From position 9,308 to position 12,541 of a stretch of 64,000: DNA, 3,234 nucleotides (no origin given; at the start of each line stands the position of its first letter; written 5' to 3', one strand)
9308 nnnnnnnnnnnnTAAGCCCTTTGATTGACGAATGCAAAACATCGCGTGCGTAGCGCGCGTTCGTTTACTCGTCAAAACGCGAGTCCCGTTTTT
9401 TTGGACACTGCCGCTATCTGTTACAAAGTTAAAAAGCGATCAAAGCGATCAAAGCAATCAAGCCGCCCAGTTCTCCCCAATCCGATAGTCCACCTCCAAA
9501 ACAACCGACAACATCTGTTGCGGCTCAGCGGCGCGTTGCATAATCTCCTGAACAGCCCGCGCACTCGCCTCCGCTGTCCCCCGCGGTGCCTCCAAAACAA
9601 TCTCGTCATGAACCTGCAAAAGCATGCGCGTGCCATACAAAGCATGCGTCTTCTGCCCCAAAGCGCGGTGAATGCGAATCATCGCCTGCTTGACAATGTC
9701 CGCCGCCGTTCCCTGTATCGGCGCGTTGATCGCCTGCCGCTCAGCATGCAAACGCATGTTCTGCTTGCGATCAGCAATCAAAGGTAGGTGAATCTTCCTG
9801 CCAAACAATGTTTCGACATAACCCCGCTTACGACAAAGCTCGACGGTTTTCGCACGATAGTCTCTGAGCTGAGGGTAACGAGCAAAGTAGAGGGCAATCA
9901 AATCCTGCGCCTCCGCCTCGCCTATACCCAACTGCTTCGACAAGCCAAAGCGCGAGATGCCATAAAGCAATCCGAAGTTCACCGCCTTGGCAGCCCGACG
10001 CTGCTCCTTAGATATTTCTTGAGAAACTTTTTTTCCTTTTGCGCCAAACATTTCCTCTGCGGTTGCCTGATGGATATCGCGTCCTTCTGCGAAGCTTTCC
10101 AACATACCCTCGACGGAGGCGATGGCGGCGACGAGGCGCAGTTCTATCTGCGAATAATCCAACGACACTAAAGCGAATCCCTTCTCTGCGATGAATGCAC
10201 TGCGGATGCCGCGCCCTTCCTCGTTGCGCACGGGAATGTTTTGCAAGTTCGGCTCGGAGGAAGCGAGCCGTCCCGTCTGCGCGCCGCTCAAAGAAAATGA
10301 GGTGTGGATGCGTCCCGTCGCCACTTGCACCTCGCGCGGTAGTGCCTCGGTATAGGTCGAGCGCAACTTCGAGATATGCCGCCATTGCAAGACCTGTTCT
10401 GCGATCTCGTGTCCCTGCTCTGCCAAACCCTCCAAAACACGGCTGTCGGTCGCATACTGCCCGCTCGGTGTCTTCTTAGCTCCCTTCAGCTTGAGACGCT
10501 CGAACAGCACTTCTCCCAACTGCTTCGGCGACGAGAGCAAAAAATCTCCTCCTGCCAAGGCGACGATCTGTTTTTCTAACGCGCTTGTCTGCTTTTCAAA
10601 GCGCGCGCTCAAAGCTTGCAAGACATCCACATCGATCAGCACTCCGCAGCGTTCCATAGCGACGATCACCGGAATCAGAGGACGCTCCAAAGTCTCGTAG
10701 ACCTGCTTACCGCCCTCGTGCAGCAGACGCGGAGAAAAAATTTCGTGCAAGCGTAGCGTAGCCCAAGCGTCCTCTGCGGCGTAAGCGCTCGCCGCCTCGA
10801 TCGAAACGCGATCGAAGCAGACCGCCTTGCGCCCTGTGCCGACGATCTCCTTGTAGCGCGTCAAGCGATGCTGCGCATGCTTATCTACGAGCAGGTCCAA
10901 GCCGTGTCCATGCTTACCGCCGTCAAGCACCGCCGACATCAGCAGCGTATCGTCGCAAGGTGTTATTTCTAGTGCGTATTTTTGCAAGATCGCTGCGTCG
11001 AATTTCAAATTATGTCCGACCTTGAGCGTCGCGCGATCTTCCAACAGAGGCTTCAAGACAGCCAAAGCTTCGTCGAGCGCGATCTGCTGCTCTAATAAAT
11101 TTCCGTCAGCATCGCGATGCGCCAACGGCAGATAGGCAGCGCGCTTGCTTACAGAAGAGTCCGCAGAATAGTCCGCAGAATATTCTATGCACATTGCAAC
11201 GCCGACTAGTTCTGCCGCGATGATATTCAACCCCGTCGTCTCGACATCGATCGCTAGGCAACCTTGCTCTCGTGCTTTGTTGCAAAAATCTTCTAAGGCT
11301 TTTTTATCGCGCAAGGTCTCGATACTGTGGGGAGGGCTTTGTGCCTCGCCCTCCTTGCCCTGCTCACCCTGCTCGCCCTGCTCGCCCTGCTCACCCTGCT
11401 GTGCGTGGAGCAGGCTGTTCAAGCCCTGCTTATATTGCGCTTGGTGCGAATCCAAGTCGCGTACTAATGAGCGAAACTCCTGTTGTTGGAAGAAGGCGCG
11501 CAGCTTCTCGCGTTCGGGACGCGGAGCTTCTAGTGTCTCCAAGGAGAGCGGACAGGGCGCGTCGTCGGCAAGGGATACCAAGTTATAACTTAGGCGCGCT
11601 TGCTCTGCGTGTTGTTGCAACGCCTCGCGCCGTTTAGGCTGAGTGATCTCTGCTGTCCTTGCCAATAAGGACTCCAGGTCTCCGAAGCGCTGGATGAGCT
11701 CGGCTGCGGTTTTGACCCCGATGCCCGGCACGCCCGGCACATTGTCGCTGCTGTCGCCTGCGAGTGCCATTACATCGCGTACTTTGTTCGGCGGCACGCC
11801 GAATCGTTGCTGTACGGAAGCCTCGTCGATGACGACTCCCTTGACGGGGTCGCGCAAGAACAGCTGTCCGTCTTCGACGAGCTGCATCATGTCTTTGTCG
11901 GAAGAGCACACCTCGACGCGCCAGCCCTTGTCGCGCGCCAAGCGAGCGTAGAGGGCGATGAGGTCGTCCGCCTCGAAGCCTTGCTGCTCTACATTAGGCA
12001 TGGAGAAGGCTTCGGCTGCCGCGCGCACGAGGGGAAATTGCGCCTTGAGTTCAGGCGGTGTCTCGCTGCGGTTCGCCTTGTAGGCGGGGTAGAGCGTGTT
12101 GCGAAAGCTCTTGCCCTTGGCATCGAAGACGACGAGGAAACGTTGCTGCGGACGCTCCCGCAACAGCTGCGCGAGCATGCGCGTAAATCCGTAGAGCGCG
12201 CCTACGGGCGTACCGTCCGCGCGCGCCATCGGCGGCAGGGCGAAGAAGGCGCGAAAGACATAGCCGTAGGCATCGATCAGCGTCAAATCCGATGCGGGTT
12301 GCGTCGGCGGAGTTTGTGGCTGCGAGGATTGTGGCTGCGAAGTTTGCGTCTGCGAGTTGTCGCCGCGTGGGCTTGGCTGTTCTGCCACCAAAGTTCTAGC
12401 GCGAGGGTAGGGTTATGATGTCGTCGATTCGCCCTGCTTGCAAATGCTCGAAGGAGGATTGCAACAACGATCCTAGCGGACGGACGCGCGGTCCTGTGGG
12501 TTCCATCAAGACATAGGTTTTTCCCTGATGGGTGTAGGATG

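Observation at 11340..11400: Pervasive in-frame short tandem repeats inside conserved housekeeping genes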

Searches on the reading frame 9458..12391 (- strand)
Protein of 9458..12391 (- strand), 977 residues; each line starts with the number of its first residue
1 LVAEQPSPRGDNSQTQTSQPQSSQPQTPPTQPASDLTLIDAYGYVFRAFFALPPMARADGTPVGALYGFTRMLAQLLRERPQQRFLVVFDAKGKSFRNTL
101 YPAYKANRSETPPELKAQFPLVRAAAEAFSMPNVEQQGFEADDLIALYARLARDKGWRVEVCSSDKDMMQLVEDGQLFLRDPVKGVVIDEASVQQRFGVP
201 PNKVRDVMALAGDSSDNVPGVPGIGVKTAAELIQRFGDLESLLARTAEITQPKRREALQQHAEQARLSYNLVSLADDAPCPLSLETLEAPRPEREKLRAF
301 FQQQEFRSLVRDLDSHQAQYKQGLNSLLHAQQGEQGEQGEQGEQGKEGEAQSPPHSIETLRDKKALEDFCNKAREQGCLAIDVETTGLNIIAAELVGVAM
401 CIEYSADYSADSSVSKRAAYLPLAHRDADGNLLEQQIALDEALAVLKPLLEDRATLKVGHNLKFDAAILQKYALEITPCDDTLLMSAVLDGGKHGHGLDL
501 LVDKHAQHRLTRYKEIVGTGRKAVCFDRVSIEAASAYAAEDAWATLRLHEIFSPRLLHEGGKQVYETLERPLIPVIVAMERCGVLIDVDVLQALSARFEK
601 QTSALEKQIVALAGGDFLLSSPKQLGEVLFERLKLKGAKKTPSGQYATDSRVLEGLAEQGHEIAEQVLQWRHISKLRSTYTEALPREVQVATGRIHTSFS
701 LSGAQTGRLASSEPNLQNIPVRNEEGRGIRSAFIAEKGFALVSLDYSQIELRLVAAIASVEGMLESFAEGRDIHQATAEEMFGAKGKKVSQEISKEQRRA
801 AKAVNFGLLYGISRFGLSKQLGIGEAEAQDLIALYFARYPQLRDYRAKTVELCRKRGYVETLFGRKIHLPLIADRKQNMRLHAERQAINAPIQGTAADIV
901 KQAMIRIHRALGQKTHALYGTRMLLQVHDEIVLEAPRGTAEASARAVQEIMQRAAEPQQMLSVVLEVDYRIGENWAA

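Call 8: find_related_loci(query=window:9458-12391:-, collection=genome_contigs, flank=10000)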
Query window:9458-12391:- (977 aa) in genome_contigs; peptide patterns used: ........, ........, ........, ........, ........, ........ (x = any residue, [..] = any of these).
600 stretches matched a pattern (row limit reached: there are more); 470 encode a relative of the query (tblastn E <= 1e-3); the best 80 are kept; 80 distinct loci.
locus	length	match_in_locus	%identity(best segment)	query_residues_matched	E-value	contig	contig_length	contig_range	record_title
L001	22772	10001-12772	49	18-976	0e+0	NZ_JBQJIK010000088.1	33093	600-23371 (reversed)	Inquilinus sp. CA228 NODE_88, whole genome shotgun sequence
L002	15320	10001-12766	49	20-976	0e+0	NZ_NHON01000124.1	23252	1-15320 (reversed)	Inquilinus limosus strain Inq sc_124, whole genome shotgun sequence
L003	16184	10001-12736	50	38-976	0e+0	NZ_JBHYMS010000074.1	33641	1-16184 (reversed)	Inquilinus sp. NPDC058860 NPDC058860_T48_H10.ctg-0074, whole genome shotgun sequence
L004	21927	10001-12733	50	36-975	0e+0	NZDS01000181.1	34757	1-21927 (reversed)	MAG: Rhodospirillaceae bacterium isolate ARS1032 MHASMcontig_608762, whole genome shotgun sequence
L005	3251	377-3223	47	17-976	0e+0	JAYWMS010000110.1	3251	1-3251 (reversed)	MAG: Nitrospirota bacterium isolate DY22_TVG06_BIN6 k141_309901, whole genome shotgun sequence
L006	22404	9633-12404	50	34-976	0e+0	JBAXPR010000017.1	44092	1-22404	MAG: Rhodospirillaceae bacterium isolate ELA536 MAG536_17, whole genome shotgun sequence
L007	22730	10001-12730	47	36-976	0e+0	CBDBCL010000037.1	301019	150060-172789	MAG: Rhodospirillales bacterium isolate 27ce55e1-56a7-41d0-ad35-9a4444b0f2a3 genome assembly, contig: contig_37, whole g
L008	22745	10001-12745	48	36-975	0e+0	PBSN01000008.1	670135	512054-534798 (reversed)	MAG: Nitrospiraceae bacterium isolate NP85 79627, whole genome shotgun sequence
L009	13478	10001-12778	47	36-976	0e+0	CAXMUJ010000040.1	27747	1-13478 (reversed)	MAG: uncultured Myxococcota bacterium isolate 10C-St8-MC-01_bin.5.orig genome assembly, contig: k141_4325618, whole geno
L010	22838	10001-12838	46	14-975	0e+0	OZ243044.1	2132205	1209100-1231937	MAG: Nitrospirales bacterium isolate 90506ce3-eb55-4a5d-8182-139bf9cc5ff3 genome assembly, chromosome: 1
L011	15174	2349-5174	48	36-976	0e+0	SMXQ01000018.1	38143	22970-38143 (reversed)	MAG: Alphaproteobacteria bacterium isolate N075bin64 k141_328796, whole genome shotgun sequence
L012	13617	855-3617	48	36-976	0e+0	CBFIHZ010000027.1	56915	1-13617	MAG: uncultured Rhodobacteraceae bacterium isolate Co_bin_853_permissive genome assembly, contig: Co_bin_853_permissive_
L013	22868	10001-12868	47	16-975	0e+0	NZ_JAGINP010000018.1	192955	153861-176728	Azospirillum rugosum strain IMMIB AFH-6 Ga0451090_18, whole genome shotgun sequence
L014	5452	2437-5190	46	36-976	0e+0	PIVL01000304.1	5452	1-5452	MAG: Rhodobacteraceae bacterium isolate Glo_4 GloG15_CONTIG23422, whole genome shotgun sequence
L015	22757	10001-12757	47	36-976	0e+0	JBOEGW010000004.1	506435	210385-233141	MAG: Maritimibacter sp. isolate PBSAalp2 PBSAc_contig_37, whole genome shotgun sequence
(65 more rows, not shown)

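Call 9: find_encoding_contigs(protein=window:9458-12391:-, flank=10000, max_places=6)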
Protein window:9458-12391:- (977 aa): no gene with exactly this product is on record in the collection.

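Call 14: search_protein_families(library=pfam, proteins=[window:9458-12391:-])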
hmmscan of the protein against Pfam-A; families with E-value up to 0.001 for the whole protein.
window:9458-12391:- (977 aa): 4 families
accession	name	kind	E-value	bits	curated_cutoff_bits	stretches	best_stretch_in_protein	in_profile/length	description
PF00476.26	DNA_pol_A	-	2.7e-142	474.7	34.3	1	589-976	2-380/381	DNA polymerase family A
PF02739.22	5_3_exonuc_N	-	6e-50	169.6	34.3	1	36-198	2-164/164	5'-3' exonuclease, N-terminal resolvase-like domain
PF01367.25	5_3_exonuc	-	5e-31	107.5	40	1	199-294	1-96/97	5'-3' exonuclease, C-terminal SAM fold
PF01612.26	DNA_pol_A_exo1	-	2.8e-27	96.1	23.6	1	358-556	2-172/173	3'-5' exonuclease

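Call 20: find_homologous_proteins(query=window:9458-12391:-, max_evalue=1e-50)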
Query window:9458-12391:- (977 aa): 8000 proteins with E <= 1e-50 among 8000 candidates; the best 120 are listed.
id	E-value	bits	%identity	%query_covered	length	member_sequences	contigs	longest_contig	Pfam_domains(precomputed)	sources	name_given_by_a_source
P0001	0.0e+0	1941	92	100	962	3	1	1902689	PF01612.27,PF01367.26,PF02739.23,PF00476.27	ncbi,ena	-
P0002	0.0e+0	1705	82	100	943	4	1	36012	PF01612.27,PF01367.26,PF02739.23,PF00476.27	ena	-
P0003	0.0e+0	1704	82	100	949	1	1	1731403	PF01612.27,PF01367.26,PF02739.23,PF00476.27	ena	-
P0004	0.0e+0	1668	80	99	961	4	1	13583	PF01612.27,PF01367.26,PF02739.23,PF00476.27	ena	-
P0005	0.0e+0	1666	80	99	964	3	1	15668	PF01612.27,PF01367.26,PF02739.23,PF00476.27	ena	-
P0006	0.0e+0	1605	77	99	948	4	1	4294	PF01612.27,PF01367.26,PF02739.23,PF00476.27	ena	-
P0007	0.0e+0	1108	57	97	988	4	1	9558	PF01612.27,PF01367.26,PF02739.23,PF00476.27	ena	-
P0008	0.0e+0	1103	57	97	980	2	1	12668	PF01612.27,PF01367.26,PF02739.23,PF00476.27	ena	-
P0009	0.0e+0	1102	56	97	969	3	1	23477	PF01612.27,PF01367.26,PF02739.23,PF00476.27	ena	-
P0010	0.0e+0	1093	57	97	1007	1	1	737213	PF01612.27,PF01367.26,PF02739.23,PF00476.27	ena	-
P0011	7.6e-288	976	50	96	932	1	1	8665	PF01612.27,PF01367.26,PF02739.23,PF00476.27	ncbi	-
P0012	1.1e-286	972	51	97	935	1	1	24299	PF01612.27,PF01367.26,PF02739.23,PF00476.27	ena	-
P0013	2.0e-284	964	-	-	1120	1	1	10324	PF01612.27,PF01367.26,PF02739.23,PF00476.27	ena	-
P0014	5.2e-282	956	51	96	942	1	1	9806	PF01612.27,PF01367.26,PF02739.23,PF00476.27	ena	-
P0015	7.8e-282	956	52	96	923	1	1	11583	PF01612.27,PF01367.26,PF02739.23,PF00476.27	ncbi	ncbi:MAG: DNA polymerase I, partial [Kiloniellaceae bacterium]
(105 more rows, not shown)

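Call 22: find_encoding_contigs(protein=P0001, flank=10000, max_places=3)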
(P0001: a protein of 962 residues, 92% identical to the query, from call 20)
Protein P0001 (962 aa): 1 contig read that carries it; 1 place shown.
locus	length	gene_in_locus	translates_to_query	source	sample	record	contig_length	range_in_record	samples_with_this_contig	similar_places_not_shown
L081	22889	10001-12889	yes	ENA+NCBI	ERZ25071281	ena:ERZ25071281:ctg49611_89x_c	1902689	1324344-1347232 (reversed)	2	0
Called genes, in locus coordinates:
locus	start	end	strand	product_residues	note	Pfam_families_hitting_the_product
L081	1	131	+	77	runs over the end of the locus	-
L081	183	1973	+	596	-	PF00528:BPD_transp_1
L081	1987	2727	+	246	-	PF13191:AAA_16 (faint), PF00005:ABC_tran, PF13304:AAA_21 (faint)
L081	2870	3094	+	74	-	-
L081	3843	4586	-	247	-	PF00005:ABC_tran, PF13304:AAA_21 (faint)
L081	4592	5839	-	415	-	PF12704:MacB_PCD, PF02687:FtsX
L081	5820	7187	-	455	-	PF00587:tRNA-synt_2b, PF03129:HGTP_anticodon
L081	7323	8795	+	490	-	-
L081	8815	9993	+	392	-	-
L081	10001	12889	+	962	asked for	PF02739:5_3_exonuc_N, PF01367:5_3_exonuc, PF01612:DNA_pol_A_exo1, PF00476:DNA_pol_A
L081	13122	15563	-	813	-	PF14821:Thr_synth_N, PF00291:PALP, PF24857:THR4_C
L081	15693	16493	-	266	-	PF03167:UDG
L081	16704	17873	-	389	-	PF00155:Aminotran_1_2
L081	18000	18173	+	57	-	-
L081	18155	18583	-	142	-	-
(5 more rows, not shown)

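Call 23: find_encoding_contigs(protein=P0003, flank=10000, max_places=3)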
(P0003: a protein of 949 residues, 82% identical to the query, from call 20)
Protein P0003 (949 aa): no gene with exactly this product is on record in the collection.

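Call 26: list_cluster_members(proteins=[P0001, P0003, P0010, P0002, P0005])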
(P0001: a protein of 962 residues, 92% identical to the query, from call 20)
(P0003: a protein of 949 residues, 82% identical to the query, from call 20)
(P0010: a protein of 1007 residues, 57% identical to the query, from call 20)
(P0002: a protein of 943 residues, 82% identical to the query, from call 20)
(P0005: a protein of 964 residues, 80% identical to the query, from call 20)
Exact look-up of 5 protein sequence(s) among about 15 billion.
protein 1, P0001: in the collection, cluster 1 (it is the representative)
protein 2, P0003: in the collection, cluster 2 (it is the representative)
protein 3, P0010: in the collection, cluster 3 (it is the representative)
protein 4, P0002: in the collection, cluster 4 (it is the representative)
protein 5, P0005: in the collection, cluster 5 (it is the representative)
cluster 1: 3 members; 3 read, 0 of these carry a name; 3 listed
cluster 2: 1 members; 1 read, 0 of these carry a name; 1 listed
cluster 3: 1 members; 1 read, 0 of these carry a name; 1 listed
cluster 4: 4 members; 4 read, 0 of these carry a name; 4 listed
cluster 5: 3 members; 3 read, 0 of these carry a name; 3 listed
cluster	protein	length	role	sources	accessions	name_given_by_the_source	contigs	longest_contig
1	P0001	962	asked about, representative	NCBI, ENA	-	-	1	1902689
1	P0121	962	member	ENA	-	-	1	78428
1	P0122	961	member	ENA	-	-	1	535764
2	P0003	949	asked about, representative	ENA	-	-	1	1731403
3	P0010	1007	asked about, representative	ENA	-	-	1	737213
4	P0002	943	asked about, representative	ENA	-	-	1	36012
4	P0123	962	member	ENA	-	-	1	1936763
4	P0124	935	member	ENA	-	-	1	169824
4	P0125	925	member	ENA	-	-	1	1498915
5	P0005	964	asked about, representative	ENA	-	-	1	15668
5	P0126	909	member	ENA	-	-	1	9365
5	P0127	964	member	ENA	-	-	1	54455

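Call 30: find_encoding_contigs(protein=P0123, flank=10000, max_places=2)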
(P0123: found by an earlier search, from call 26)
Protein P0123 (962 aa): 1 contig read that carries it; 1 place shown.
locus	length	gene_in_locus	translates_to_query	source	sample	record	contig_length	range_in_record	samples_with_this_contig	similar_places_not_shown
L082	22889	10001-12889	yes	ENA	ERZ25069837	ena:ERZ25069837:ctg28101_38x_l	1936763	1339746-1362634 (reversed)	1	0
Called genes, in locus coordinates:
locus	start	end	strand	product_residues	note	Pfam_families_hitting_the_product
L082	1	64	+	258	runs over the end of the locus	PF00994:MoCF_biosynth, PF24102:FLAD1_M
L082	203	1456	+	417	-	PF01547:SBP_bac_1 (weak), PF13416:SBP_bac_8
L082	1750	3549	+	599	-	-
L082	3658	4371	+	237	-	PF00005:ABC_tran, PF13304:AAA_21 (faint)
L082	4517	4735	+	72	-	-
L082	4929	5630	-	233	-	PF00005:ABC_tran, PF13304:AAA_21 (faint)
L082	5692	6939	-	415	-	PF12704:MacB_PCD, PF02687:FtsX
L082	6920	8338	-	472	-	PF00587:tRNA-synt_2b, PF03129:HGTP_anticodon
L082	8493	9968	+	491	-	-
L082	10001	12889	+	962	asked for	PF02739:5_3_exonuc_N, PF01367:5_3_exonuc, PF01612:DNA_pol_A_exo1, PF00476:DNA_pol_A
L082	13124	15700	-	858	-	PF14821:Thr_synth_N, PF00291:PALP, PF24857:THR4_C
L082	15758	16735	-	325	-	PF03167:UDG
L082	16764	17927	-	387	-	PF00155:Aminotran_1_2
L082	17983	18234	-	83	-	PF07927:HicA_toxin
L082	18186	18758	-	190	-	-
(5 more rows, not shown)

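Call 31: find_encoding_contigs(protein=P0010, flank=10000, max_places=2)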
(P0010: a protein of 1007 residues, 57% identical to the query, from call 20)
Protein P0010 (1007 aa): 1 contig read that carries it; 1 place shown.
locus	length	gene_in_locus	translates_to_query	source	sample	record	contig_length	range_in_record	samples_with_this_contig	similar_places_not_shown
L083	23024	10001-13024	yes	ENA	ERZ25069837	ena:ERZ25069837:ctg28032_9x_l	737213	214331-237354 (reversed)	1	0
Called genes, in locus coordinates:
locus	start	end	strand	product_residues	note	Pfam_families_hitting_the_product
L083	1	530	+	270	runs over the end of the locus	PF00994:MoCF_biosynth, PF24102:FLAD1_M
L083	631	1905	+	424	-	PF01547:SBP_bac_1, PF13416:SBP_bac_8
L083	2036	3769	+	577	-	-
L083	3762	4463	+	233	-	PF00005:ABC_tran, PF13304:AAA_21 (faint)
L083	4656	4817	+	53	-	-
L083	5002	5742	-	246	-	PF00005:ABC_tran, PF13304:AAA_21 (faint)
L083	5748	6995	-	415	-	PF12704:MacB_PCD, PF02687:FtsX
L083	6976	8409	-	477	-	PF00587:tRNA-synt_2b, PF03129:HGTP_anticodon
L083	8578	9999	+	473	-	-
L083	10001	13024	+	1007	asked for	PF02739:5_3_exonuc_N, PF01367:5_3_exonuc, PF01612:DNA_pol_A_exo1, PF00476:DNA_pol_A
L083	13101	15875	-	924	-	PF14821:Thr_synth_N, PF00291:PALP, PF24857:THR4_C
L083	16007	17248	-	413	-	-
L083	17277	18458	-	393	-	PF00155:Aminotran_1_2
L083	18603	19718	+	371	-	PF02119:FlgI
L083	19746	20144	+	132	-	PF10135:Rod-binding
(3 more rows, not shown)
